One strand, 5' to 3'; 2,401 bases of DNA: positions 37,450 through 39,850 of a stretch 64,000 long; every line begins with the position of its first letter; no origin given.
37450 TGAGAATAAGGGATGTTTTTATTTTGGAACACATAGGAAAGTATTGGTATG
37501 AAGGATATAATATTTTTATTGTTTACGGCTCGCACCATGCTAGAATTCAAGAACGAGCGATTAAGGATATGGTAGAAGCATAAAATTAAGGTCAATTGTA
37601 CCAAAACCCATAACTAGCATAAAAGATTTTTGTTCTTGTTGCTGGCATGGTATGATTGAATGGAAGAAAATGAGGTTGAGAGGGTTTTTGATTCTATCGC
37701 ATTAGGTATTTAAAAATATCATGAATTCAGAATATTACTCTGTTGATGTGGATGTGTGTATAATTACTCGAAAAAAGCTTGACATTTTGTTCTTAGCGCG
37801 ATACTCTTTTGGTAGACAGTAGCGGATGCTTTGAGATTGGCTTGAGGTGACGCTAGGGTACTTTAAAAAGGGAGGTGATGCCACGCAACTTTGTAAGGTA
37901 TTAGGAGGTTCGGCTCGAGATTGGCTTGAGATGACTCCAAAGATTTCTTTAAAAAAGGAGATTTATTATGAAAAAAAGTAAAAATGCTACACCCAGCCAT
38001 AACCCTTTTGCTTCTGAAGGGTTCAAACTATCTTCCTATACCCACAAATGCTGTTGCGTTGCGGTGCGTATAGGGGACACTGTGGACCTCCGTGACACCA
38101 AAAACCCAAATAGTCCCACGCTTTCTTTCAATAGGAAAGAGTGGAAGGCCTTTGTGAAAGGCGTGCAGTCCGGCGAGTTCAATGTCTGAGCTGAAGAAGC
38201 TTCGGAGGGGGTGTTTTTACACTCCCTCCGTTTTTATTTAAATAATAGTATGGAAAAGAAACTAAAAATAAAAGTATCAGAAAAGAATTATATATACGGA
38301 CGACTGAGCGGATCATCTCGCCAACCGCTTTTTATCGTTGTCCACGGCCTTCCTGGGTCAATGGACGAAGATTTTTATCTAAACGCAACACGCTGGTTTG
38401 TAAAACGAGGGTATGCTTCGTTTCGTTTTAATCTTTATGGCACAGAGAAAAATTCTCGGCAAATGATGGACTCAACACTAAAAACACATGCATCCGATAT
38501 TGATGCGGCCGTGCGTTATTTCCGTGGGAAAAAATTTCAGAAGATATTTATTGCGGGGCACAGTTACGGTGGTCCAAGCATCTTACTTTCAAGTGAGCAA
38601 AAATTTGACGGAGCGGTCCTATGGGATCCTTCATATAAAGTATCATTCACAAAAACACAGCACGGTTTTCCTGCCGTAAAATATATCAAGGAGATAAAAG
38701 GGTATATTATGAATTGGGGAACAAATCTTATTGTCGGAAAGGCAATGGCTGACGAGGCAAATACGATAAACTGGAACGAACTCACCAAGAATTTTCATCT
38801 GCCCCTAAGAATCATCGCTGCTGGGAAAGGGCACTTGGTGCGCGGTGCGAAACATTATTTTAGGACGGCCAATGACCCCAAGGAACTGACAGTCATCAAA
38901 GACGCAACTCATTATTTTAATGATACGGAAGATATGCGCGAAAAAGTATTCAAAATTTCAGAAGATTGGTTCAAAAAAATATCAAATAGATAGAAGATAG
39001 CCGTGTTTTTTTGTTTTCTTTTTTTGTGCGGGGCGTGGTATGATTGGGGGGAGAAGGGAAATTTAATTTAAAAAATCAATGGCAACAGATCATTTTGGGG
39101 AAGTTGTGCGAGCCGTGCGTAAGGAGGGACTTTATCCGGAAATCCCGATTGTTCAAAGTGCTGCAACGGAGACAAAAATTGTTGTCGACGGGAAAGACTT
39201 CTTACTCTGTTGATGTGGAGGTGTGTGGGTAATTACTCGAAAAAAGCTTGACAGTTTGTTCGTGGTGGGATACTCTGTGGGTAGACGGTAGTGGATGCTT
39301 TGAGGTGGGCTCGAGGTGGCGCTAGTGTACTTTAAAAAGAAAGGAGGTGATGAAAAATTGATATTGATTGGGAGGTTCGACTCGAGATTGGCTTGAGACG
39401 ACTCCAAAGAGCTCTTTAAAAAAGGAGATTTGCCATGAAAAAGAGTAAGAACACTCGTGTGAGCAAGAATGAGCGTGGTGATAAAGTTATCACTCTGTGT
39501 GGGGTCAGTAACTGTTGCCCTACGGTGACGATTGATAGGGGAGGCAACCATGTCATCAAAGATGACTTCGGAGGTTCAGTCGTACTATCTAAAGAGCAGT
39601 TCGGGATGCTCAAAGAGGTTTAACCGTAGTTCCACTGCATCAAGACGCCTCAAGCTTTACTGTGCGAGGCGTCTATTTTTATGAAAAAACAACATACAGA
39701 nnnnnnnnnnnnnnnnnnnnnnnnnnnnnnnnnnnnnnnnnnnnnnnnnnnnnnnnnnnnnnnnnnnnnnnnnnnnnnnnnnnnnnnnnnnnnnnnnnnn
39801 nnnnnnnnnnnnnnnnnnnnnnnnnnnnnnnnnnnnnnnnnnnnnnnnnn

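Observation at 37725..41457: Two DUF397 (BldB-like) small Cys-containing proteins behind near-identical ~240-nt promoter/leader units, followed by radical-SAM/SPASM and MTAP-like genes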

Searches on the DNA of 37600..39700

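Call 8: search_rna_families(source=window, start=37600, end=39700, threshold=evalue, max_evalue=10)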
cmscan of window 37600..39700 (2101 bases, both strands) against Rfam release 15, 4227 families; matches with E-value up to 10: 9.
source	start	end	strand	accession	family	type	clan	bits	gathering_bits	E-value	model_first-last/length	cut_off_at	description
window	38327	38446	+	RF02579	tsr26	Gene; sRNA;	-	26.1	141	0.29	1-122/122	no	S. aureus tsr26 small RNA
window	38637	38700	+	RF02107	DLEU2_3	Gene; lncRNA;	-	20.4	60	5.5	1-76/76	no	Deleted in lymphocytic leukemia 2 conserved region 3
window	38197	38294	+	RF01858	RsaF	Gene; sRNA;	-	17.3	60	4.8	1-119/119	no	RNA Staph. aureus F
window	37911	37970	+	RF03084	DUF2815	Gene; sRNA;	-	16.8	41.2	9.9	1-62/62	no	DUF2815 RNA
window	37947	38087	+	RF01984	ZEB2_AS1_1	Gene; lncRNA;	-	16.6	80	9.2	1-128/128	no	ZEB2 antisense RNA 1 conserved region 1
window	38131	38242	+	RF00558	L20_leader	Cis-reg; leader;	-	15.6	58.7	9.7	1-127/127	no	Ribosomal protein L20 leader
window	39421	39451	+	RF02914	DUF805b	Cis-reg;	CL00115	15.3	35.6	0.58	1-35/35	no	DUF805b RNA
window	38203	38376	-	RF02634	EF3314_EF3315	Gene; sRNA;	-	13.3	100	6.4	1-141/141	no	Enterococcus sRNA EF3314_EF3315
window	38176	38205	+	RF00009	RNaseP_nuc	Gene; ribozyme;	CL00002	9.5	28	5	240-273/301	no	Nuclear RNase P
